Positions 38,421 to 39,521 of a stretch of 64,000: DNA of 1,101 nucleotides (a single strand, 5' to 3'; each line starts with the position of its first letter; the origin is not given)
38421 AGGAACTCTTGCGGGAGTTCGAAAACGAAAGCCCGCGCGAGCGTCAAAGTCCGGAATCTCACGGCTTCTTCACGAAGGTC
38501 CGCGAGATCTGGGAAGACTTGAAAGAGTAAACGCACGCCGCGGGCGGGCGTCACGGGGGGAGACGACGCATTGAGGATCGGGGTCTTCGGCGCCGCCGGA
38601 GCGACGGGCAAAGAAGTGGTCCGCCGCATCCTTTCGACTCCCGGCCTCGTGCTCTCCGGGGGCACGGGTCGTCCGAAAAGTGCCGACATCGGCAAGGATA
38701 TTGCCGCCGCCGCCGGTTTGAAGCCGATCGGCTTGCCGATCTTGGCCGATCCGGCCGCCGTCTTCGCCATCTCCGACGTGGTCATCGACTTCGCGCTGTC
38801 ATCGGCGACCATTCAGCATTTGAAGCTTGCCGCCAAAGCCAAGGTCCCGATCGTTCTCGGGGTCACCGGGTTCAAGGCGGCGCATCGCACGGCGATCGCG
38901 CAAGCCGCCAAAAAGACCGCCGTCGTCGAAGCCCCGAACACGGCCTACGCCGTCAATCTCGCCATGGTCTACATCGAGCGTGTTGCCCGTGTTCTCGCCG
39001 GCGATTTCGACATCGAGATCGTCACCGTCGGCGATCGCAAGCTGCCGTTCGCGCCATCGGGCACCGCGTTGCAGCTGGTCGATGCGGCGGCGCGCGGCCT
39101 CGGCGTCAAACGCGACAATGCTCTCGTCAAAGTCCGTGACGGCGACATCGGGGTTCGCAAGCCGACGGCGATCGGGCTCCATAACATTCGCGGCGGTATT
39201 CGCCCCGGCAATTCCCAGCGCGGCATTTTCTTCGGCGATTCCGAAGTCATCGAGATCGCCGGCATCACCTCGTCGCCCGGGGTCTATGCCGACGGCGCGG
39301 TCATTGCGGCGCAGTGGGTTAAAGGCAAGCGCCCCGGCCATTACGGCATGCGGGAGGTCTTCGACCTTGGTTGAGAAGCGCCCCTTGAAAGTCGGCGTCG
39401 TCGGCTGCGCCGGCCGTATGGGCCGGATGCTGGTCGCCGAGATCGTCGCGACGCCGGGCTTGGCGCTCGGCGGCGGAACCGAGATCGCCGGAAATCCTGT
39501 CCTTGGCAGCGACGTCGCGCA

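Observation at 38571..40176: Tandem dapB pair in which the upstream copy lacks the catalytic His-His-x-x-Lys motif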

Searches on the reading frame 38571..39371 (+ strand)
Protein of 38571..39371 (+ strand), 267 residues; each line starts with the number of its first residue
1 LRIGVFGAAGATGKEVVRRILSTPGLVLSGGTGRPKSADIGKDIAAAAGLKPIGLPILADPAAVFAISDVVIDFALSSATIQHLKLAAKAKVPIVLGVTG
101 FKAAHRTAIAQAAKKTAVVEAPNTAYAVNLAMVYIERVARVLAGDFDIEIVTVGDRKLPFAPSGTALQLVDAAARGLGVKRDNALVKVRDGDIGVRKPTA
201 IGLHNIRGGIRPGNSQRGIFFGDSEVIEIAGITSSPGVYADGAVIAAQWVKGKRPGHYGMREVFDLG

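Call 3: search_protein_families(library=pfam, proteins=[window:38571-39371:+], max_evalue=0.01)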
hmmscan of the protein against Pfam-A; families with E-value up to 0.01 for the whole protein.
window:38571-39371:+ (267 aa): 2 families
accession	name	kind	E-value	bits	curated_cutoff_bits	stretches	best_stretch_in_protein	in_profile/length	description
PF01113.26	DapB_N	-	6.4e-29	101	25.6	1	1-123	1-123/124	Dihydrodipicolinate reductase, N-terminus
PF05173.19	DapB_C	-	8.8e-21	74.7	27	1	128-263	2-120/121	Dihydrodipicolinate reductase, C-terminus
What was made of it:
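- On DapB / HTPA reductase (Pfam DapB_N + DapB_C; NCBIfam TIGR00036): DapB_N scores 101 bits (cut-off 25.6) and DapB_C 74.7 bits (cut-off 27), call 3.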

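Call 4: search_protein_families(library=ncbifam, proteins=[window:38571-39371:+], max_evalue=0.01)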
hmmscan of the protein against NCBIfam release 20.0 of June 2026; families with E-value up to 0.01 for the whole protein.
window:38571-39371:+ (267 aa): 2 families
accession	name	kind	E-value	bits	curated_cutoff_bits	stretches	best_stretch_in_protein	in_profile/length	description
TIGR00036.1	dapB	equivalog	5.9e-49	167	122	1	1-265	2-270/270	4-hydroxy-tetrahydrodipicolinate reductase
TIGR02130.1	dapB_plant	equivalog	2.1e-05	23.7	294.55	1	70-189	72-192/275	dihydrodipicolinate reductase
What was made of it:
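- On Plant-type DapB / CRR1-like proteins: 23.7 bits against a cut-off of 294.55 (call 4).
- Closest known: Plant CRR1, a DapB-like chloroplast protein needed for the NAD. Different: px scores only 23.7 bits on the plant-type DapB model TIGR02130, whose cut-off is 294.6 (call 4).
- Checked: Both pass the Pfam DapB_N and DapB_C cut-offs and the TIGR00036 cut-off (calls 3, 4).
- It passes the TIGR00036 equivalog cut-off, 167 bits against 122 (call 4).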

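Call 6: find_homologous_proteins(query=window:38571-39371:+, max_evalue=1e-10)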
Query window:38571-39371:+ (267 aa): 1801 proteins with E <= 1e-10 among 8000 candidates; the best 120 are listed.
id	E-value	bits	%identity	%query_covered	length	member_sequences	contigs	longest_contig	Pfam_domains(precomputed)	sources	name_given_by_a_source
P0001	6.6e-148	509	89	100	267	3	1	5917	PF01113.27,PF05173.20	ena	-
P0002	4.2e-59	218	48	99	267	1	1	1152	PF01113.27,PF05173.20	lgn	-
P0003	5.8e-59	218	46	99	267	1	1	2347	PF01113.27,PF05173.20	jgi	jgi:4-hydroxy-tetrahydrodipicolinate reductase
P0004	1.6e-58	216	48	100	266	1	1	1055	PF01113.27,PF05173.20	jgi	jgi:4-hydroxy-tetrahydrodipicolinate reductase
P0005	3.0e-57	212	46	100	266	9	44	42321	PF01113.27,PF05173.20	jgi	jgi:4-hydroxy-tetrahydrodipicolinate reductase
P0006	3.7e-57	212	47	100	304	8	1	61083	PF01113.27,PF05173.20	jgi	jgi:4-hydroxy-tetrahydrodipicolinate reductase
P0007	5.5e-57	211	46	99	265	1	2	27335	PF01113.27,PF05173.20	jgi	jgi:4-hydroxy-tetrahydrodipicolinate reductase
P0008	5.8e-57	211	45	94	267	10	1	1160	PF01113.27,PF05173.20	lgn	-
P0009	2.8e-55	206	46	99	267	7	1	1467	PF01113.27,PF05173.20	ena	-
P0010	3.8e-55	205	46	99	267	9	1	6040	PF01113.27,PF05173.20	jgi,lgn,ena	-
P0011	4.0e-55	205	45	100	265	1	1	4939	PF01113.27,PF05173.20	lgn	-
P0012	5.3e-55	205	46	100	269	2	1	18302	PF01113.27,PF05173.20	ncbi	-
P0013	5.8e-55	205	45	99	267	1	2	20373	PF01113.27,PF05173.20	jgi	jgi:4-hydroxy-tetrahydrodipicolinate reductase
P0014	6.8e-54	201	46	100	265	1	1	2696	PF01113.27,PF05173.20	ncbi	-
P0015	9.4e-54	201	44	99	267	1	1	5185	PF01113.27,PF05173.20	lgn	-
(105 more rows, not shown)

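Call 8: find_encoding_contigs(protein=P0001, flank=10000, max_places=10)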
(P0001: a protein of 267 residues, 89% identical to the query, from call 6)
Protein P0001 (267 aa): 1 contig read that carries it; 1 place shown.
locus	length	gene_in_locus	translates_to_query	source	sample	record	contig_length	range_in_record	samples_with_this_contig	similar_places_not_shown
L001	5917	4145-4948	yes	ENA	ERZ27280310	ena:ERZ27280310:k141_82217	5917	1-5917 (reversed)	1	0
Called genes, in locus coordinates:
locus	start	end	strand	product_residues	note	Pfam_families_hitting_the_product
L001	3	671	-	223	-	?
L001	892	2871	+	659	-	PF00012:HSP70, PF06723:MreB_Mbl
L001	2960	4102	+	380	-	PF00226:DnaJ, PF01556:DnaJ_C, PF00684:DnaJ_CXXCXGXG, PF27439:DnaJ_C_2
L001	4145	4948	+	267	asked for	PF01113:DapB_N, PF05173:DapB_C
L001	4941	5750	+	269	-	PF01113:DapB_N, PF05173:DapB_C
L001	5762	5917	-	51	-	?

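Call 9: find_encoding_contigs(protein=window:38571-39371:+, flank=3000, max_places=6)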
Protein window:38571-39371:+ (267 aa): 4 contigs read that carry it; 4 places shown.
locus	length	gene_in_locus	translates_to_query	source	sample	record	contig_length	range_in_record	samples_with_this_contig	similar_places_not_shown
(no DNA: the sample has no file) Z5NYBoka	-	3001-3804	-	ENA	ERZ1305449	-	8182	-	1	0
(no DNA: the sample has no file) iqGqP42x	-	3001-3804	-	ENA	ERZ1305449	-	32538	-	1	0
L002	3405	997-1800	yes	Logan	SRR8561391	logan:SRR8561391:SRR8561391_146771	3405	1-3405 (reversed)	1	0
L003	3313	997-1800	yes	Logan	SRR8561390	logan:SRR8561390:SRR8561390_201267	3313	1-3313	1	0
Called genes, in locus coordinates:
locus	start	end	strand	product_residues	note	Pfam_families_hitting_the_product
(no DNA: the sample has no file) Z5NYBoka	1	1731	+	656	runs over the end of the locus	PF00012:HSP70, PF06723:MreB_Mbl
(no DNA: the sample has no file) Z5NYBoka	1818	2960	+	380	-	PF00226:DnaJ, PF01556:DnaJ_C, PF00684:DnaJ_CXXCXGXG, PF27439:DnaJ_C_2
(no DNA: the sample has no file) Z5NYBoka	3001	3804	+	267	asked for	PF01113:DapB_N, PF05173:DapB_C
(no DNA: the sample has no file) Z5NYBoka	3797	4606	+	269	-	PF01113:DapB_N, PF05173:DapB_C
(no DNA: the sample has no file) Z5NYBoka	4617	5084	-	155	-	PF10003:DUF2244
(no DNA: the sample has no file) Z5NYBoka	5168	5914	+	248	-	PF00730:HhH-GPD, PF00633:HHH (weak)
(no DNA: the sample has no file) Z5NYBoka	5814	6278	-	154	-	-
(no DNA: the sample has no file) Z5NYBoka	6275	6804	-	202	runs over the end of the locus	PF04519:Bactofilin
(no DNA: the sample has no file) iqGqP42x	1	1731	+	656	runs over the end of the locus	PF00012:HSP70, PF06723:MreB_Mbl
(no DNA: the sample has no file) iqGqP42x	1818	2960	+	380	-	PF00226:DnaJ, PF01556:DnaJ_C, PF00684:DnaJ_CXXCXGXG, PF27439:DnaJ_C_2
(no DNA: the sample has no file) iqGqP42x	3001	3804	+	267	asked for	PF01113:DapB_N, PF05173:DapB_C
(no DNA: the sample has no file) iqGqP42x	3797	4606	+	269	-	PF01113:DapB_N, PF05173:DapB_C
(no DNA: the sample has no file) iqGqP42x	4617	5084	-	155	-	PF10003:DUF2244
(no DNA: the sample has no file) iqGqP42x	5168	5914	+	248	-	PF00730:HhH-GPD, PF00633:HHH (weak)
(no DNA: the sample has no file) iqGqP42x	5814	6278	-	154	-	-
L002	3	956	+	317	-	?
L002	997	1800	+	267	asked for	PF01113:DapB_N, PF05173:DapB_C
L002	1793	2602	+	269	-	PF01113:DapB_N, PF05173:DapB_C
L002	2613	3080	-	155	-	PF10003:DUF2244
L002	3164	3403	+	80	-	?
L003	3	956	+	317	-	?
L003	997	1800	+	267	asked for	PF01113:DapB_N, PF05173:DapB_C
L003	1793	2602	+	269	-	PF01113:DapB_N, PF05173:DapB_C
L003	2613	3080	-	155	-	PF10003:DUF2244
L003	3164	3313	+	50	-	?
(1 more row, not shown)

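Call 12: find_related_loci(query=window:38571-39371:+, collection=genome_contigs, flank=6000)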
Query window:38571-39371:+ (267 aa) in genome_contigs; peptide patterns used: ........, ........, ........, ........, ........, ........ (x = any residue, [..] = any of these).
599 stretches matched a pattern (row limit reached: there are more); 37 encode a relative of the query (tblastn E <= 1e-3); 37 distinct loci.
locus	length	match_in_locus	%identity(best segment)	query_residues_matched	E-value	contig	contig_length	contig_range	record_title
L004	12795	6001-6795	45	1-266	1e-54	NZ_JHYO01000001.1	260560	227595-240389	Terasakiella pusilla DSM 6293 Q397DRAFT_scaffold00001.1_C, whole genome shotgun sequence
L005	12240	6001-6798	41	1-267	2e-53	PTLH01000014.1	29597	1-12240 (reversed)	MAG: Alphaproteobacteria bacterium MarineAlpha3_Bin6 CFH07_14, whole genome shotgun sequence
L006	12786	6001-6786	41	3-266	3e-49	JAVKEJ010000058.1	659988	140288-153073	MAG: Rhodospirillaceae bacterium isolate E2-BRE-14 k141_48919, whole genome shotgun sequence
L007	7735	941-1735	39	1-266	5e-49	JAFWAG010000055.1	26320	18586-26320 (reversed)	MAG: Alphaproteobacteria bacterium isolate RGIG5556 Sheep_Colon.Co__c2191327, whole genome shotgun sequence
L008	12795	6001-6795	41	1-266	3e-49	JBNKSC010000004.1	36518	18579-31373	MAG: Terasakiella sp. isolate B1B2.bin.14.orig k141_1243070, whole genome shotgun sequence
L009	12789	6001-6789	42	1-264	2e-48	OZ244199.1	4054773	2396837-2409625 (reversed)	MAG: Rhodospirillales bacterium isolate b62f0680-0fe0-4926-8eb0-2c82df9b57f3 genome assembly, chromosome: 1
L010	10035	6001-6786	41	3-266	2e-47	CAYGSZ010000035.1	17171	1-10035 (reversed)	MAG TPA_asm: uncultured Rhodobacterales bacterium isolate ERP117304_co2_92 genome assembly, contig: NODE_2723_length_171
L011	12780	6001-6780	41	5-264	4e-46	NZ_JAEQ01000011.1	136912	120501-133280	Chelativorans sp. J32 CheJ32DRAFT_scaffold_10.11_C, whole genome shotgun sequence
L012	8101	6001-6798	40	1-266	1e-44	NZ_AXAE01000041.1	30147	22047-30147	Mesorhizobium erdmanii USDA 3471 A3AUDRAFT_scaffold_35.36_C, whole genome shotgun sequence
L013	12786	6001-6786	33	1-264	1e-44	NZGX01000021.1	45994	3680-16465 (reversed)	MAG: Rhodospirillaceae bacterium isolate MED667 49788, whole genome shotgun sequence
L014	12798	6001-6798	39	1-266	3e-44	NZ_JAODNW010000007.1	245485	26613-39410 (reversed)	Chelativorans intermedius strain LMG 28482 contig7, whole genome shotgun sequence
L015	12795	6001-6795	38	1-266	1e-42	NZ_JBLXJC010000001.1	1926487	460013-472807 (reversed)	MAG: Emcibacter sp. isolate ET25-03 T25maxbin_out.017RE.5K@1, whole genome shotgun sequence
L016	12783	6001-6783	35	1-264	7e-41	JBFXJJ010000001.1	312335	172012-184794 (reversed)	MAG: Alphaproteobacteria bacterium isolate CA_2019_TPIn_49 NODE_100_length_312335_cov_8.695626_TPIn, whole genome shotgu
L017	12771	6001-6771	38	1-266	1e-39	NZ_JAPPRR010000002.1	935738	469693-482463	Pseudokordiimonas caeni strain LB-31 LB-31_scaffold2, whole genome shotgun sequence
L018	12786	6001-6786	38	1-266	2e-39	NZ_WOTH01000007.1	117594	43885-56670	Acetobacter estunensis strain LMG 1626 contig00007, whole genome shotgun sequence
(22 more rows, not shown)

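Call 20: search_solved_structures(query=window:38571-39371:+, max_evalue=1e-10, show_alignments=3)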
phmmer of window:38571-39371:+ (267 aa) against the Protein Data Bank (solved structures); distinct sequences matched with E-value up to 1e-10: 13.
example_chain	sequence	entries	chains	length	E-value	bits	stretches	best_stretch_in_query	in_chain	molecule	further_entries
4ywj_A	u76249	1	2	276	4.2e-42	147.9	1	2-266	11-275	4-hydroxy-tetrahydrodipicolinate reductase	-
5ugj_A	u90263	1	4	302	2e-41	145.7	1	2-266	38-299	4-hydroxy-tetrahydrodipicolinate reductase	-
6bdx_A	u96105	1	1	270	2.4e-41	145.4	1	2-266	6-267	4-hydroxy-tetrahydrodipicolinate reductase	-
8d57_A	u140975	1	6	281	1.1e-38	136.6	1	2-266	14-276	4-hydroxy-tetrahydrodipicolinate reductase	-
4f3y_A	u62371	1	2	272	3.3e-37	131.8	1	1-266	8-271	Dihydrodipicolinate reductase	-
3ijp_A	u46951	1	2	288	1.3e-35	126.6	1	1-266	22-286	Dihydrodipicolinate reductase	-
1arz_A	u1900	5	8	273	1.9e-35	126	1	2-266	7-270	DIHYDRODIPICOLINATE REDUCTASE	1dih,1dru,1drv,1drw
5tem_C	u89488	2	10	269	3.5e-35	125.2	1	1-266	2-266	4-hydroxy-tetrahydrodipicolinate reductase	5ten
5tej_A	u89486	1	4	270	3.5e-35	125.2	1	1-266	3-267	4-hydroxy-tetrahydrodipicolinate reductase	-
5us6_A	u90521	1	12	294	4.8e-35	124.7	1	1-266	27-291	4-hydroxy-tetrahydrodipicolinate reductase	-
1vm6_A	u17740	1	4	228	3.3e-18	69.6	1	67-175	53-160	Dihydrodipicolinate reductase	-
3qy9_A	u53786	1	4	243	5e-14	55.9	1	68-258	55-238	Dihydrodipicolinate reductase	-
5kt0_A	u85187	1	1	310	3.7e-12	49.8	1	5-262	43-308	4-hydroxy-tetrahydrodipicolinate reductase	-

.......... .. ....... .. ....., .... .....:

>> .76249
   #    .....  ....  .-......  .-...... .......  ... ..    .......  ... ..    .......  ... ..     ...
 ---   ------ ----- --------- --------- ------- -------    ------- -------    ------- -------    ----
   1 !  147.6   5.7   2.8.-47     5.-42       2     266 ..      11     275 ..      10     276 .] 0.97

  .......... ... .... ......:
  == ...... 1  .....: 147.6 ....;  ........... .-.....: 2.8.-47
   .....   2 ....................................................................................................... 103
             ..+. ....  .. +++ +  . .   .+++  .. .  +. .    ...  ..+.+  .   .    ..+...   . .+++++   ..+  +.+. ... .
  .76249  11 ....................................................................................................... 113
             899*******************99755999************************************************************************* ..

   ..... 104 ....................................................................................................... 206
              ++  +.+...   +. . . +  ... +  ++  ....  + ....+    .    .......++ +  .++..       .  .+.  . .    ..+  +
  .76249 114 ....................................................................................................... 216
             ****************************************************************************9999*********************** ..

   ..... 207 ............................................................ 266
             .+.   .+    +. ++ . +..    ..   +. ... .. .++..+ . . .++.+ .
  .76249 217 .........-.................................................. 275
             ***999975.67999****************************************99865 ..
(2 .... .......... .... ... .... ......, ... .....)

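Call 42: predict_structure(alignment_id=A2)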
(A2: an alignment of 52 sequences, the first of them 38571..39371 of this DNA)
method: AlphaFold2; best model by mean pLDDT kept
length: 267 residues; sequences in the alignment: 52
mean_pLDDT: 92.6   pTM: 0.88
mean pLDDT of the five models: 92.6, 92.5, 90.7, 90.5, 90.0
residues with pLDDT >= 90: 208; 70-90: 53; 50-70: 6; < 50: 0
segments of 3 or more residues with pLDDT < 50: none
pLDDT, mean of each block of 10 residues (from residue 1): 96 95 98 94 97 97 97 94 98 93 95 98 92 96 88 80 87 95 89 88 81 82 95 88 97 96 91
secondary structure, 60 per line:
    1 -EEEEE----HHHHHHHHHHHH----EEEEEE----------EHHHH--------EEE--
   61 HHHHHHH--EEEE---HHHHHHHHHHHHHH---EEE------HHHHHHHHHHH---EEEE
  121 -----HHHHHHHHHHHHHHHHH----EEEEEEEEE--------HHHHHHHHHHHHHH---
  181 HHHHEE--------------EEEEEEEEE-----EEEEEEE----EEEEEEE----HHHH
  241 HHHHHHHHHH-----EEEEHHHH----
elements in order: E2-6 H11-22 E27-32 H44-47 E56-58 H61-67 E70-73 H77-90 E94-96 H103-113 E117-120 H126-142 E147-155 H164-177 H181-184 E201-209 E215-221 E226-232 H237-250 E256-259 H260-263
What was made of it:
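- On DapB / HTPA reductase (Pfam DapB_N + DapB_C; NCBIfam TIGR00036): The AF2 model has pLDDT 92.6 and pTM 0.88 (call 42).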

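Call 44: search_protein_representatives(alignment_id=A1)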
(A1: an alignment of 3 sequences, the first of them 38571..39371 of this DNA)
Query: 3 sequences, 267 profile positions. Proteins with E-value up to 0.001 (for the whole library): 7345; up to 1e-10: 3629; up to 1e-30: 241. The best 150 are listed.
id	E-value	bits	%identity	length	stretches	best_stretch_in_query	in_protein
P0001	2.1e-169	578.2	-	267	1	1-267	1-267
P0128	7.7e-53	196.0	-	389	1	2-264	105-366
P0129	3.3e-52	194.0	-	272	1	2-264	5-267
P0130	2.0e-48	181.5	-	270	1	2-266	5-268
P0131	3.8e-47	177.4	-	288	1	2-266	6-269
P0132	1.9e-46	175.1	-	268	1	2-265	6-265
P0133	8.7e-45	169.6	-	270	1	2-265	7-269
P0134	8.6e-44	166.4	-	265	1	1-264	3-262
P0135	2.5e-43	164.8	-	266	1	1-266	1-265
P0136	3.3e-43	164.4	-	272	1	1-264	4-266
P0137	3.7e-43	164.3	-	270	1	1-264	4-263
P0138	4.5e-43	164.0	-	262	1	1-263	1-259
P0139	8.8e-43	163.1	-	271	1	1-266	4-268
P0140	8.9e-43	163.0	-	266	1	1-265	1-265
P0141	1.4e-42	162.4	-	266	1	1-265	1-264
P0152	7.9e-40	153.4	-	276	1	2-264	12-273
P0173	2.9e-38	148.2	-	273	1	1-267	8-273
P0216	2.0e-35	138.9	-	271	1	3-264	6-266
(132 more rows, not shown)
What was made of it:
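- A useful new enzyme might be expected to spread, but px is an orphan (calls 6, 44). Its distribution is very narrow (calls 6, 44).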

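Call 46: fold_search(model_id=the predicted structure, library=pdb)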
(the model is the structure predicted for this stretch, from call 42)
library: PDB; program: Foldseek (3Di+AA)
matches with E <= 10: 1611; with E <= 0.001: 472
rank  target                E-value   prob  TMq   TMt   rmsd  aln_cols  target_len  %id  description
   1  4ywj_A                9.7e-31  1.00  0.77  0.77   4.1       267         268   37  Crystal structure of 4-hydroxy-tetrahydrodipicolinate reductase (HTPA reductase) from Pseudomonas aeruginosa (released 2015-04-01)
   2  5ugj_C                1.1e-30  1.00  0.80  0.81   3.6       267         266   38  Crystal structure of HTPA Reductase from neisseria meningitidis (released 2017-12-13)
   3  5ugj_A                1.6e-30  1.00  0.85  0.86   2.9       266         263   38  Crystal structure of HTPA Reductase from neisseria meningitidis (released 2017-12-13)
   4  5ugj_B                3.9e-30  1.00  0.77  0.78   4.0       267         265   38  Crystal structure of HTPA Reductase from neisseria meningitidis (released 2017-12-13)
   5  8d57_A                3.4e-29  1.00  0.78  0.78   3.9       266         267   35  Crystal Structure of dihydrodipicolinate reductase from Acinetobacter baumannii (released 2022-06-22)
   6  8d57_B                4.8e-29  1.00  0.78  0.77   4.0       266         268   35  Crystal Structure of dihydrodipicolinate reductase from Acinetobacter baumannii (released 2022-06-22)
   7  4f3y_A                6.5e-29  1.00  0.79  0.79   3.9       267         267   34  X-Ray Crystal Structure of Dihydrodipicolinate reductase from Burkholderia thailandensis (released 2012-06-06)
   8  8d57_D                1.4e-28  1.00  0.79  0.80   3.8       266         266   35  Crystal Structure of dihydrodipicolinate reductase from Acinetobacter baumannii (released 2022-06-22)
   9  5tej_C                1.6e-28  1.00  0.94  0.94   1.7       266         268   34  Structure of 4-Hydroxy-tetrahydrodipicolinate Reductase from Vibrio vulnificus with 2,5 Furan Dicarboxylic and NADH (released 2017-10-18)
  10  4f3y_B                2.0e-28  1.00  0.75  0.76   4.2       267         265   34  X-Ray Crystal Structure of Dihydrodipicolinate reductase from Burkholderia thailandensis (released 2012-06-06)
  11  5tej_A                3.1e-28  1.00  0.86  0.86   2.8       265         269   34  Structure of 4-Hydroxy-tetrahydrodipicolinate Reductase from Vibrio vulnificus with 2,5 Furan Dicarboxylic and NADH (released 2017-10-18)
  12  5ten_H                4.2e-28  1.00  0.94  0.94   1.6       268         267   34  Structure of 4-Hydroxy-tetrahydrodipicolinate Reductase from Vibrio vulnificus with 2,5 Furan Dicarboxylic and NADH wi (released 2017-10-18)
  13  5tem_A                4.7e-28  1.00  0.94  0.95   1.6       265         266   34  Structure of 4-Hydroxy-tetrahydrodipicolinate Reductase from Vibrio vulnificus with 2,6 Pyridine Dicarboxylic and NADH (released 2017-10-18)
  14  3ijp_B                9.2e-28  1.00  0.85  0.85   3.0       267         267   32  Crystal structure of dihydrodipicolinate reductase from bartonella henselae at 2.0A resolution (released 2009-08-11)
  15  5us6_B                1.4e-27  1.00  0.93  0.94   1.7       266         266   34  Structure of Dihydrodipicolinate Reductase from Vibrio vulnificus Bound to NADH and 2,6 Pyridine Dicarboxylic Acid wit (released 2018-02-21)
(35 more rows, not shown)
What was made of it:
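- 38571..39374 (+): px: divergent DapB paralogue, 267 aa, TTG start, TGA stop, annotated in NCBI as MSO53573.1. The AF2 model has the DapB fold (calls 42, 46).
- On DapB / HTPA reductase (Pfam DapB_N + DapB_C; NCBIfam TIGR00036): Foldseek gives TM 0.95 and rmsd 1.5-1.6 A to E. coli 1ARZ, and the 50 best matches listed are all DapB (call 46).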
